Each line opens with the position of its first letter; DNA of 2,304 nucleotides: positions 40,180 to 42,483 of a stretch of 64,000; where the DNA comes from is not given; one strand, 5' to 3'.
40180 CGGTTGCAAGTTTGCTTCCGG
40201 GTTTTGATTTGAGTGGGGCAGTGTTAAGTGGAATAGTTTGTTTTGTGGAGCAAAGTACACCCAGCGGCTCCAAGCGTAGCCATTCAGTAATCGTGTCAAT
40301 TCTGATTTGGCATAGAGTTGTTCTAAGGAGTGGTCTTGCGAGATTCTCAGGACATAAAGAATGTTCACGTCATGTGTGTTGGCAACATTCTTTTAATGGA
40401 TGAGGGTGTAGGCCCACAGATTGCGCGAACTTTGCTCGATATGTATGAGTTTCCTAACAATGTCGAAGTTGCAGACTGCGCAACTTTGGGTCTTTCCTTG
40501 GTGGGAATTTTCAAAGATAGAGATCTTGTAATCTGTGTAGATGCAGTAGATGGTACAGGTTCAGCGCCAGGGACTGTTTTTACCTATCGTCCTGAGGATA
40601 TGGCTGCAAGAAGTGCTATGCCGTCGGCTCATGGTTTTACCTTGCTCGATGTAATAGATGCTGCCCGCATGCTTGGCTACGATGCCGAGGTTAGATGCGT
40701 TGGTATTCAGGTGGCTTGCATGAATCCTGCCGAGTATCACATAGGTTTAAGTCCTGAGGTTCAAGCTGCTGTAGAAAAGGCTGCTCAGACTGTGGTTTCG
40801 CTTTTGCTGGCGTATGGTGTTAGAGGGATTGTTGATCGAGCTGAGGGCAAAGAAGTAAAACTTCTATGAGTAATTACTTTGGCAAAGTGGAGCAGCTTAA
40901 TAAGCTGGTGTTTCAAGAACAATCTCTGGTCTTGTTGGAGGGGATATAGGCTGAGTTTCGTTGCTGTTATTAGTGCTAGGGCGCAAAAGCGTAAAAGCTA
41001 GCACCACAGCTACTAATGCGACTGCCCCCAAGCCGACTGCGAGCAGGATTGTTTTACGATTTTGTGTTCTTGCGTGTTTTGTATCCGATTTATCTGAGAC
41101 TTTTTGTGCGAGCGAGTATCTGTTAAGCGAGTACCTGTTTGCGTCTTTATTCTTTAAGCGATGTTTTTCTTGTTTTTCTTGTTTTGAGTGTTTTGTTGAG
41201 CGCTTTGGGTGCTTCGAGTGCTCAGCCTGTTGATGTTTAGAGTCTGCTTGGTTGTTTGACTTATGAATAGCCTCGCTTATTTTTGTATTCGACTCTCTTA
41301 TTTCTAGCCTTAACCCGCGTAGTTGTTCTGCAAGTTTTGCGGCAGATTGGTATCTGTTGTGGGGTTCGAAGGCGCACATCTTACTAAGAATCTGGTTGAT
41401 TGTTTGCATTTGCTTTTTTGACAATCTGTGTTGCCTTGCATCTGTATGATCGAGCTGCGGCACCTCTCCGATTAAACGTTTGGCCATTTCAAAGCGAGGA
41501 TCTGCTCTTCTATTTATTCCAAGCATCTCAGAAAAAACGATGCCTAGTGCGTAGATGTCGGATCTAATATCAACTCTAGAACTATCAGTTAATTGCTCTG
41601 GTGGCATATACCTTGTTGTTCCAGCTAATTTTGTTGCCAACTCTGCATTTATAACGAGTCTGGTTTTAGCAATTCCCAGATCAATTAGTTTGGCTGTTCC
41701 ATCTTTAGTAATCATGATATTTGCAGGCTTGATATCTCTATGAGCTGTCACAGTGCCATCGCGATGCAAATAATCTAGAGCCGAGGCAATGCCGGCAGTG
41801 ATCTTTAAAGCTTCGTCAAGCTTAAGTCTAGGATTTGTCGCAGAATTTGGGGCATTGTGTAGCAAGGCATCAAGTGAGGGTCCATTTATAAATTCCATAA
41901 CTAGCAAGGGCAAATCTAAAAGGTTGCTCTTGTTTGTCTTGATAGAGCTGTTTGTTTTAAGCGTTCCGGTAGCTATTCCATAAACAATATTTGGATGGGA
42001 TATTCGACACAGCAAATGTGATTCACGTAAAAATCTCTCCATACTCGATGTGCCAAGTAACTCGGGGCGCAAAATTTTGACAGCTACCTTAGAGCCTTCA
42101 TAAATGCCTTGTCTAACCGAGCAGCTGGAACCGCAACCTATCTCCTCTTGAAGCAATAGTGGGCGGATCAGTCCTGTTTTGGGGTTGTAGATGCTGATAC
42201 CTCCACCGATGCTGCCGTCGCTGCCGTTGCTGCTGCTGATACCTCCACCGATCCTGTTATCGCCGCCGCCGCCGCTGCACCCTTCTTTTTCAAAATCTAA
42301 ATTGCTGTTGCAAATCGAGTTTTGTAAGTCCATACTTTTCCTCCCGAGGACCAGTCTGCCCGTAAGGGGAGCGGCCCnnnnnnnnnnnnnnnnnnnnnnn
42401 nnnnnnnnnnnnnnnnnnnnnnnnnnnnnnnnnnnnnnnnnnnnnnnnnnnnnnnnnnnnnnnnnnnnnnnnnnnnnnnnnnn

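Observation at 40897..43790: Divergent pair: PASTA-less Ser/Thr kinase and a Ser-rich secreted protein built of short degenerate repeats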

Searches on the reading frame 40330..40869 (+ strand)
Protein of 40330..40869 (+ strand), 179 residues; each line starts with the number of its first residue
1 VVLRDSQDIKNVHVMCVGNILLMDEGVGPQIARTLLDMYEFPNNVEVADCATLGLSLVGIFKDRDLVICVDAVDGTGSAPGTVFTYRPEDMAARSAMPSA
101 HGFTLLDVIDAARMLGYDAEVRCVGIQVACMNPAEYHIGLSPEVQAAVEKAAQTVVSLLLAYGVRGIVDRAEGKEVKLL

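Call 3: search_protein_families(library=pfam, proteins=[window:40330-40869:+], max_evalue=0.1)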
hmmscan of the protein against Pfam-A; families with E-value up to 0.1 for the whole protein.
window:40330-40869:+ (179 aa): 1 family
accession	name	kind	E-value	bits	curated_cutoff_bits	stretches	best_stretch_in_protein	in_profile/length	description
PF01750.23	HycI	-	1.7e-22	80.1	23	1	30-157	2-129/130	Hydrogenase maturation protease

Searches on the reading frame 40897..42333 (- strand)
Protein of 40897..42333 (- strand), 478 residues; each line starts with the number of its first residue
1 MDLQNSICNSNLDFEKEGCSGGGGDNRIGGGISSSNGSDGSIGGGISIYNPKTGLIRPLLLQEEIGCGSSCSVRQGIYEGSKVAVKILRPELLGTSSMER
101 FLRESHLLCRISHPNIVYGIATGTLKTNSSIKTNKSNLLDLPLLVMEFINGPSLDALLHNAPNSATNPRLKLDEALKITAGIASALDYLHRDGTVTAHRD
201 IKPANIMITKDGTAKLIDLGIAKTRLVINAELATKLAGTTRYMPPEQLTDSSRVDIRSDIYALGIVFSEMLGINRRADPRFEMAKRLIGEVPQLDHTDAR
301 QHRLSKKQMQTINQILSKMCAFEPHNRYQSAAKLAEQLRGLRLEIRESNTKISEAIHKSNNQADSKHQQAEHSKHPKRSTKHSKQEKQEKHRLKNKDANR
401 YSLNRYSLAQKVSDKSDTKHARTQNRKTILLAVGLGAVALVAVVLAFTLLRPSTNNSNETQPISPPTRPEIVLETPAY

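Call 3: search_protein_families(library=pfam, proteins=[window:40897-42333:-], max_evalue=0.1)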
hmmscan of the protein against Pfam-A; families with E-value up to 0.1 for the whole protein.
window:40897-42333:- (478 aa): 8 families
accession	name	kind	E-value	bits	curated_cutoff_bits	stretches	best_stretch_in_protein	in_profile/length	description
PF00069.31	Pkinase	-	1.3e-37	130.1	31.7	1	62-330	4-254/263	Protein kinase domain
PF07714.23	PK_Tyr_Ser-Thr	-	3.3e-29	102.4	23.1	1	61-329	3-250/258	Protein tyrosine and serine/threonine kinase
PF03109.22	ABC1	-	6.9e-05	22.5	22.9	1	143-223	144-215/244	ABC1 atypical kinase-like domain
PF07387.17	Seadorna_VP7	-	0.00012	21.6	20.3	1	177-228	146-196/308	Seadornavirus VP7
PF17667.7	Pkinase_fungal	-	0.00045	19.5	24.1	1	185-254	298-374/387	Fungal protein kinase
PF01636.29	APH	-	0.021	15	23.2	0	172-222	143-197/239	Phosphotransferase enzyme family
PF04049.19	ANAPC8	-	0.021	14.7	23.8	1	327-405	18-81/267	Anaphase promoting complex subunit 8 / Cdc23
PF15550.11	Draxin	-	0.048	14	27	1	295-440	17-167/324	Draxin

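Call 4: search_protein_families(library=ncbifam, proteins=[window:40897-42333:-], max_evalue=0.1)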
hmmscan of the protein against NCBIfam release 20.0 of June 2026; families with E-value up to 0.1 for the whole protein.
window:40897-42333:- (478 aa): 22 families
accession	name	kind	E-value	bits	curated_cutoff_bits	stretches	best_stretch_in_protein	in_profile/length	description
NF033483.0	PknB_PASTA_kin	equivalog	4.4e-55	187.8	450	1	79-458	31-363/563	Stk1 family PASTA domain-containing Ser/Thr kinase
NF047741.1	antiphage_MADS6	equivalog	1.1e-34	120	460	2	144-363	275-479/612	methylation-associated defense system protein kinase MAD6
NF052427.1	StpK7MSMEG_1200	equivalog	1.5e-29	102.9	900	1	62-361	12-289/601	serine/threonine protein kinase StpK7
NF038150.1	lanthi_synth_IV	equivalog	2.3e-20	72.6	650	1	144-382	270-486/851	class IV lanthionine synthetase LanL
TIGR03903.1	TOMM_kin_cyc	equivalog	8.2e-19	67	705.75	1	80-344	3-250/1267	TOMM system kinase/cyclase fusion protein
NF009651.0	PRK13184.1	equivalog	9.2e-18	63.6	839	1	81-339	28-288/932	serine/threonine-protein kinase PknD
NF043056.1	T4SS_LegK1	equivalog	1.5e-17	63.4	550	1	143-418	155-428/516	Dot/Icm T4SS effector kinase LegK1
NF053615.1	SerThrKinAfsKStmc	equivalog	1.3e-14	53.9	1300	1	142-265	87-201/809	protein serine/threonine kinase AfsK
NF038151.1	lanthi_synth_III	equivalog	5.5e-11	41.6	575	1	144-359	301-500/833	class III lanthionine synthetase LanKC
NF033442.0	BREX_PglW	equivalog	7.8e-06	23.9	990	1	97-270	551-703/1391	BREX system serine/threonine kinase PglW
NF011464.0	PRK14879.1-7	equivalog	9e-05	22.3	246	1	143-229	82-156/221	Kae1-associated kinase Bud32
NF011463.0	PRK14879.1-4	equivalog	0.00014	21.3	188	1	140-223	91-161/237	Kae1-associated kinase Bud32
TIGR01982.1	UbiB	equivalog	0.00016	20.4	487.55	1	179-222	262-303/436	2-polyprenylphenol 6-hydroxylase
NF045509.1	CellDiv_HetF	equivalog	0.013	13.8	1200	1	332-463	467-598/836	cell division protein HetF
NF049861.1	SCO2400_fam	subfamily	0.018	15.7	55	1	355-459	26-125/136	SCO2400 family protein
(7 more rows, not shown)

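Call 66: search_protein_families(library=padloc, proteins=[window:40900-42333:-], max_evalue=0.01)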
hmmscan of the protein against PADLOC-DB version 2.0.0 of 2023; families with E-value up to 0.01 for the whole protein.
window:40900-42333:- (478 aa): 33 families (the best 25 are shown)
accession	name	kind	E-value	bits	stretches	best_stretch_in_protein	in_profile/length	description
PDLC04042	PD-T4-6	-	1.9e-54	183.3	1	57-355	9-281/292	-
PDLC04060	PD-T4-6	-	1.5e-53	180.4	1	81-459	34-368/486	-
PDLC04061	PD-T4-6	-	2.9e-53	180.1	1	80-468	41-395/510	-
PDLC04138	mad6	-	7.7e-48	161.8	1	61-392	55-363/659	mads_6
PDLC04040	PD-T4-6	-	1.5e-45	154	1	77-461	16-355/547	-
PDLC04053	PD-T4-6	-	2.1e-44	150.3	1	63-369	15-299/311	-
PDLC04052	PD-T4-6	-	3.7e-43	146.5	1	77-389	31-322/496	-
PDLC04047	PD-T4-6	-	1e-41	141.1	1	66-368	19-299/327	-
PDLC04054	PD-T4-6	-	9.9e-40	135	1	82-378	37-309/347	-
PDLC04055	PD-T4-6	-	1.4e-38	130.9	1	79-369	94-361/496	-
PDLC04057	PD-T4-6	-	1.8e-38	130.7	1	82-392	35-320/443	-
PDLC04043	PD-T4-6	-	5.5e-37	125.9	1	81-448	41-334/452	-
PDLC04048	PD-T4-6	-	6.8e-33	112.5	1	65-397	18-329/354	-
PDLC04039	PD-T4-6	-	4.4e-32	109.7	1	79-359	38-291/458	-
PDLC04064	PD-T4-6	-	2.7e-31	106.8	1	62-339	25-278/369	-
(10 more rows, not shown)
